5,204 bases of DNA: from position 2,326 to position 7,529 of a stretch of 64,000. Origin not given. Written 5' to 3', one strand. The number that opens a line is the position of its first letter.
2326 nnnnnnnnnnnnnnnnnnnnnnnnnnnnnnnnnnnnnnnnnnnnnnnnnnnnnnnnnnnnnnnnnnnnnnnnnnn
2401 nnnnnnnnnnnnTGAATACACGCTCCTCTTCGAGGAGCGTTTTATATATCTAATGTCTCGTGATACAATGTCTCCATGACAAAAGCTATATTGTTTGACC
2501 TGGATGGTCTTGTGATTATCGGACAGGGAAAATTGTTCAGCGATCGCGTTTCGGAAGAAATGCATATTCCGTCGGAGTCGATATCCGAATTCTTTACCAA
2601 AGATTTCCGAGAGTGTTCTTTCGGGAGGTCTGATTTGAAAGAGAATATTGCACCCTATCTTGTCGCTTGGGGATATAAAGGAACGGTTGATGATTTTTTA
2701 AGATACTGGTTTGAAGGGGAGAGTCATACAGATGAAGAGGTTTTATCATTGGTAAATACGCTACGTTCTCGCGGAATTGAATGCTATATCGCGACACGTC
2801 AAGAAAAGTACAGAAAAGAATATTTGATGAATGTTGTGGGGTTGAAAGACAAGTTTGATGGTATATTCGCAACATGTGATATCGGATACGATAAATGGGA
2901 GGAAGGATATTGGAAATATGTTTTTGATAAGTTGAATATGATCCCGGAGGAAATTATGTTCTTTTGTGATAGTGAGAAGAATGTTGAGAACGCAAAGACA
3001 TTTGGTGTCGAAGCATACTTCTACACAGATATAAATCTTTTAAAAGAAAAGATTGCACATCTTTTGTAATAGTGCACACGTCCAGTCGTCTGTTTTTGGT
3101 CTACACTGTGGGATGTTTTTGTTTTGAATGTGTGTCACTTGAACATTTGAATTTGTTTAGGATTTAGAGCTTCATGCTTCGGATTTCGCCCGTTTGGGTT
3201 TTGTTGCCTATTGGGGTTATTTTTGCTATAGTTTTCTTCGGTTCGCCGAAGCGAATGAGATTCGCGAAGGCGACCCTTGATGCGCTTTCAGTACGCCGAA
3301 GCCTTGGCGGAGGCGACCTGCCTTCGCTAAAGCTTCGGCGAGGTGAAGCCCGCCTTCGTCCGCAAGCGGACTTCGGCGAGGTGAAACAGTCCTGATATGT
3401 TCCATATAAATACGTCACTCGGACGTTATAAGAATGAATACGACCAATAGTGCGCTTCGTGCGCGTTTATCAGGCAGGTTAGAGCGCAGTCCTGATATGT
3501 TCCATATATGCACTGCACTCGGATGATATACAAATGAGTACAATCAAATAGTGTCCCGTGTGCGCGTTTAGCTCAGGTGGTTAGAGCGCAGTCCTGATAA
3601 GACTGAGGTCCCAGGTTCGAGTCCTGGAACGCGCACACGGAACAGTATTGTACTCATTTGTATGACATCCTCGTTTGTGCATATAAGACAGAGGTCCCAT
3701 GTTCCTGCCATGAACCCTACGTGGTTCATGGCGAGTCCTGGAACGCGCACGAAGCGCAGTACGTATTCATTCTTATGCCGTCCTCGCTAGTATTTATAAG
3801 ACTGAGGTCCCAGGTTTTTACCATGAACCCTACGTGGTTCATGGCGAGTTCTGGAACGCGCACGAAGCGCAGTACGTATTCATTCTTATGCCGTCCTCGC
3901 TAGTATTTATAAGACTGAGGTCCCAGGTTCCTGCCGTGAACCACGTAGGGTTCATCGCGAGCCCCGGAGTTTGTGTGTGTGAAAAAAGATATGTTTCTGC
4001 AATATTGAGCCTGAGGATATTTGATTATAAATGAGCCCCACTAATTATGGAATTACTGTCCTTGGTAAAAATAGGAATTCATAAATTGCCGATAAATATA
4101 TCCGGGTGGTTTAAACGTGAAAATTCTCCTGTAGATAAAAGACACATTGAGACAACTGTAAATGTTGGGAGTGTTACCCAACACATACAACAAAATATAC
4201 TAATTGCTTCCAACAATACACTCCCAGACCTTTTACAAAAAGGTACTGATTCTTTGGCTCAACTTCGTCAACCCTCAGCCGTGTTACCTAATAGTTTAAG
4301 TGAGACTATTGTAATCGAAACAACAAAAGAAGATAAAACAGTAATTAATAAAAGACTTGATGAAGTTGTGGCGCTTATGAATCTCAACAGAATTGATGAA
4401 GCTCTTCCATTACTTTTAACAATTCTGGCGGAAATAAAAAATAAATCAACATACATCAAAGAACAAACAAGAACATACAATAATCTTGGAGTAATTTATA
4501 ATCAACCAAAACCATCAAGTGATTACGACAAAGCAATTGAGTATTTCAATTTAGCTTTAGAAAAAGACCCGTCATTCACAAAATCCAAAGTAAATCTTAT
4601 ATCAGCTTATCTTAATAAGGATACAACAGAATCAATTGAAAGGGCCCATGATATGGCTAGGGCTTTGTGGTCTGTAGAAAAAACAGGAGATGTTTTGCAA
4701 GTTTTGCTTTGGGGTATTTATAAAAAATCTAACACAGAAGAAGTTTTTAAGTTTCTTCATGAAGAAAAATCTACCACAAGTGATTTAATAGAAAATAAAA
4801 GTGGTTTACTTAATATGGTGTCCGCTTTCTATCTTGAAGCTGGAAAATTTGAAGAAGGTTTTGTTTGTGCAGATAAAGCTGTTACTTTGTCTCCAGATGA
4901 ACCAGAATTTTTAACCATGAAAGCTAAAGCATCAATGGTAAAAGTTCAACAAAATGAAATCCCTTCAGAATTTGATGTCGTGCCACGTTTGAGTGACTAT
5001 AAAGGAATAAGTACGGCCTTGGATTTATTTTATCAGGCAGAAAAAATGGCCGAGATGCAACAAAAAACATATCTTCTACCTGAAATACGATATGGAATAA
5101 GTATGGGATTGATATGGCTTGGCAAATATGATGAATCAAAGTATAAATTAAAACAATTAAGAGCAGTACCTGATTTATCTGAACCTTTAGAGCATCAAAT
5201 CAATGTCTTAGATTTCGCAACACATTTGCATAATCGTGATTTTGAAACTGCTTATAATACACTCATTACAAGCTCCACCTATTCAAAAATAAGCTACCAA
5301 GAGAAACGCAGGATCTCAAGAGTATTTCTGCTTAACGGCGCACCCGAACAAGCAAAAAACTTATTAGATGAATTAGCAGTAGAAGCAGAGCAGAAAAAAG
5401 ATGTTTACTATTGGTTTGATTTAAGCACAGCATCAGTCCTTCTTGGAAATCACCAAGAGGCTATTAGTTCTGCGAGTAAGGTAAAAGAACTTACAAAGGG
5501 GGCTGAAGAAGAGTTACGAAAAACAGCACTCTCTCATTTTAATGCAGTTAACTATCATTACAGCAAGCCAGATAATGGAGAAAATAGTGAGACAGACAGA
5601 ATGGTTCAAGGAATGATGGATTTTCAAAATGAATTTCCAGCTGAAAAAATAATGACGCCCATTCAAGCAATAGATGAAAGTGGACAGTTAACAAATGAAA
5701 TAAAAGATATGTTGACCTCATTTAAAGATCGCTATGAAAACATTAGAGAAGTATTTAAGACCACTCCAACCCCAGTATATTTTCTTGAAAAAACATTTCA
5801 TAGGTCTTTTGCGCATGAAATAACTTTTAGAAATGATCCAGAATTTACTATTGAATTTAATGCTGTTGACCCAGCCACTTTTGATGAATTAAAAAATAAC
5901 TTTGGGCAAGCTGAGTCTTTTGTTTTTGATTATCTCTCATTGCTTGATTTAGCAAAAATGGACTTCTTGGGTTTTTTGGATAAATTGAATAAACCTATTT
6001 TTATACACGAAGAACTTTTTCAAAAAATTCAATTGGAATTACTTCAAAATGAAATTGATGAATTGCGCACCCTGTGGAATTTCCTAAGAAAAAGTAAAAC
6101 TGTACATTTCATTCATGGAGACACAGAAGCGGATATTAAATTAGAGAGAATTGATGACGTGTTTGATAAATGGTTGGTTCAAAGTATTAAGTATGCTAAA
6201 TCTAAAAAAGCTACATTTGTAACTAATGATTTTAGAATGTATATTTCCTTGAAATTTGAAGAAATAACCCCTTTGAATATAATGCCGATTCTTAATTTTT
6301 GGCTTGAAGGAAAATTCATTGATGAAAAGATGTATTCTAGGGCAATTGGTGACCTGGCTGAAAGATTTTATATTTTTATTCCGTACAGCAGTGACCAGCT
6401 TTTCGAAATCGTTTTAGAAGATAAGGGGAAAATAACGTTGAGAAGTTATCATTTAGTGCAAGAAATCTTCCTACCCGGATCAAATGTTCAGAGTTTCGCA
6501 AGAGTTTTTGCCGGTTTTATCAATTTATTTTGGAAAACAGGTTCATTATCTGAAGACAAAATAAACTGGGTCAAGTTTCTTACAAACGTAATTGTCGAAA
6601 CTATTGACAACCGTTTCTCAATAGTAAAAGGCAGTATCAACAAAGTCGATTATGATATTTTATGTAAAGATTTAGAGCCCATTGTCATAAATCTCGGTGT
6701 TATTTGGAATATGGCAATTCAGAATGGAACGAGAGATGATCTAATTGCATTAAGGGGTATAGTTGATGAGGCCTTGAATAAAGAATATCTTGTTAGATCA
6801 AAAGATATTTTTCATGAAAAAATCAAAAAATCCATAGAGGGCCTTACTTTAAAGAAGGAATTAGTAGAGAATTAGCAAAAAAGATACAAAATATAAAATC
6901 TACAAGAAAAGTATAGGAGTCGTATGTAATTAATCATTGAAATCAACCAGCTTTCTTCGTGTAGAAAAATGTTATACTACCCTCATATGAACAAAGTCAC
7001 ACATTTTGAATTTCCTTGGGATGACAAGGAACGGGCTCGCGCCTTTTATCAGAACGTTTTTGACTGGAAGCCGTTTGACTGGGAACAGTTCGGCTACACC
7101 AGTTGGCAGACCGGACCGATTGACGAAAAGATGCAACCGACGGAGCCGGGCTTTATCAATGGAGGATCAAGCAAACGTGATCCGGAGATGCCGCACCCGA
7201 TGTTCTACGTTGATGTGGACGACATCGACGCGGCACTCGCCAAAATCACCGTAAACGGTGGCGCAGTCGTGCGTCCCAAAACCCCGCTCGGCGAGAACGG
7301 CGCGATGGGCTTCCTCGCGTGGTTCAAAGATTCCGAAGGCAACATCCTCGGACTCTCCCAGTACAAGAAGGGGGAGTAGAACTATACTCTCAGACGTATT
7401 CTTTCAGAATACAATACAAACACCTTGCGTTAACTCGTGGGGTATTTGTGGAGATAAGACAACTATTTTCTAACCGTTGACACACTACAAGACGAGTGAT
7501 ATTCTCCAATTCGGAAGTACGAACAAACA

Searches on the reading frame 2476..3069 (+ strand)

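Call 20: search_protein_families(library=pfam, proteins=[window:2476-3069:+], max_evalue=0.01)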
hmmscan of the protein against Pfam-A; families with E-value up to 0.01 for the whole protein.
window:2476-3069:+ (197 aa): 2 families
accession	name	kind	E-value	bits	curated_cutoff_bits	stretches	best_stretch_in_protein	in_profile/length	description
PF00702.32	Hydrolase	-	3.6e-10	41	26.4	1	3-176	2-190/191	haloacid dehalogenase-like hydrolase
PF13419.12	HAD_2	-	2.4e-09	38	23.8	1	5-180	1-175/178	Haloacid dehalogenase-like hydrolase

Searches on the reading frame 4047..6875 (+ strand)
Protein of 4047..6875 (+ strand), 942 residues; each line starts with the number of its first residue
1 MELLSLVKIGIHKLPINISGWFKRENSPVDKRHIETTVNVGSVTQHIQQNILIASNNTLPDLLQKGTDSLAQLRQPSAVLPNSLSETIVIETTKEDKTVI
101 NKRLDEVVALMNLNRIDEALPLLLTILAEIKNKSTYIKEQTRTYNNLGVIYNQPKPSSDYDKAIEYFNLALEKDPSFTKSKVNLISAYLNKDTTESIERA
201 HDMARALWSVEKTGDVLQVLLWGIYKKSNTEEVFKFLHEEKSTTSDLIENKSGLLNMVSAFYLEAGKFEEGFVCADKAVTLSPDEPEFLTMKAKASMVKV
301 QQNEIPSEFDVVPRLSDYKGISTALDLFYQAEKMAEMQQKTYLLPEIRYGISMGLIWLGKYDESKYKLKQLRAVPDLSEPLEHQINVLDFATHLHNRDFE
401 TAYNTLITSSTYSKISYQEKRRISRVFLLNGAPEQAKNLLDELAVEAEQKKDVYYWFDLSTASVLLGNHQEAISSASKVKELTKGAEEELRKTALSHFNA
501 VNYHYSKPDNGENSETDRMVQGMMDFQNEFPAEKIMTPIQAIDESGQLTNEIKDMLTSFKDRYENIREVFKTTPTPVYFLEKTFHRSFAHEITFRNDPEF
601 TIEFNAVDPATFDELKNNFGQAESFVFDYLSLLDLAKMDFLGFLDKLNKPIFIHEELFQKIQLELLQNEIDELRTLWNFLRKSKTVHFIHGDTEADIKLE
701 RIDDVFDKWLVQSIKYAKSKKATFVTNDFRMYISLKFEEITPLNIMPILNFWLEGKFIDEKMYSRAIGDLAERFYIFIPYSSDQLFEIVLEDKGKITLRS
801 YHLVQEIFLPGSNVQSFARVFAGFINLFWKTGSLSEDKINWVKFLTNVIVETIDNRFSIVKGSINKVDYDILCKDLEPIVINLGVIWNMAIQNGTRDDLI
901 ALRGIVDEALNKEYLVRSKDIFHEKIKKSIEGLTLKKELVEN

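Call 20: search_protein_families(library=pfam, proteins=[window:4047-6875:+], max_evalue=0.01)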
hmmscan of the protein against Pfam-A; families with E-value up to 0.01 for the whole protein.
window:4047-6875:+ (942 aa): 9 families
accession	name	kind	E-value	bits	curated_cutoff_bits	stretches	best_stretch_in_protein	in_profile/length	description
PF07719.23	TPR_2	-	1.9e-09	37.4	27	0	159-176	16-33/34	Tetratricopeptide repeat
PF00515.34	TPR_1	-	4.4e-08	33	27.8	1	143-177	3-34/34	Tetratricopeptide repeat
PF14559.12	TPR_19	-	3.2e-07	31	25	0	158-191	5-38/68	Tetratricopeptide repeat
PF13428.12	TPR_14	-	8.2e-07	29.6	23.5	0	259-294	8-43/44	Tetratricopeptide repeat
PF13181.12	TPR_8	-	2.3e-06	27.8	25.7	0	142-175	2-32/34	Tetratricopeptide repeat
PF13432.12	TPR_16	-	0.00065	20.5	32.7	0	105-176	2-63/65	Tetratricopeptide repeat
PF17874.7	TPR_MalT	-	0.0012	18.6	45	0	406-451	229-274/336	MalT-like TPR region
PF13429.12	TPR_15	-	0.0019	18.1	26.2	0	195-287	91-181/280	Tetratricopeptide repeat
PF13424.12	TPR_12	-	0.0028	18.3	30.1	0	113-172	16-73/77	Tetratricopeptide repeat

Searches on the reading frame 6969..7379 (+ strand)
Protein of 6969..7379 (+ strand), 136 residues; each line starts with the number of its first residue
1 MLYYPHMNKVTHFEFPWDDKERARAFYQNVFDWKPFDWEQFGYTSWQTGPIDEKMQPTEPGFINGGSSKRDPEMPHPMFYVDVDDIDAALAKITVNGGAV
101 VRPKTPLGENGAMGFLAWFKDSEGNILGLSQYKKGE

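Call 20: search_protein_families(library=pfam, proteins=[window:6969-7379:+], max_evalue=0.01)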
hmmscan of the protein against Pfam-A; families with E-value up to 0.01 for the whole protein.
window:6969-7379:+ (136 aa): 2 families
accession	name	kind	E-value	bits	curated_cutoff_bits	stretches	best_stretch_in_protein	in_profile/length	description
PF00903.31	Glyoxalase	-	3.9e-09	37.4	20.6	1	10-126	2-118/121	Glyoxalase/Bleomycin resistance protein/Dioxygenase superfamily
PF22677.2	Ble-like_N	-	6.2e-06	26.3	24.5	1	9-34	1-26/41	Bleomycin resistance protein-like N-terminal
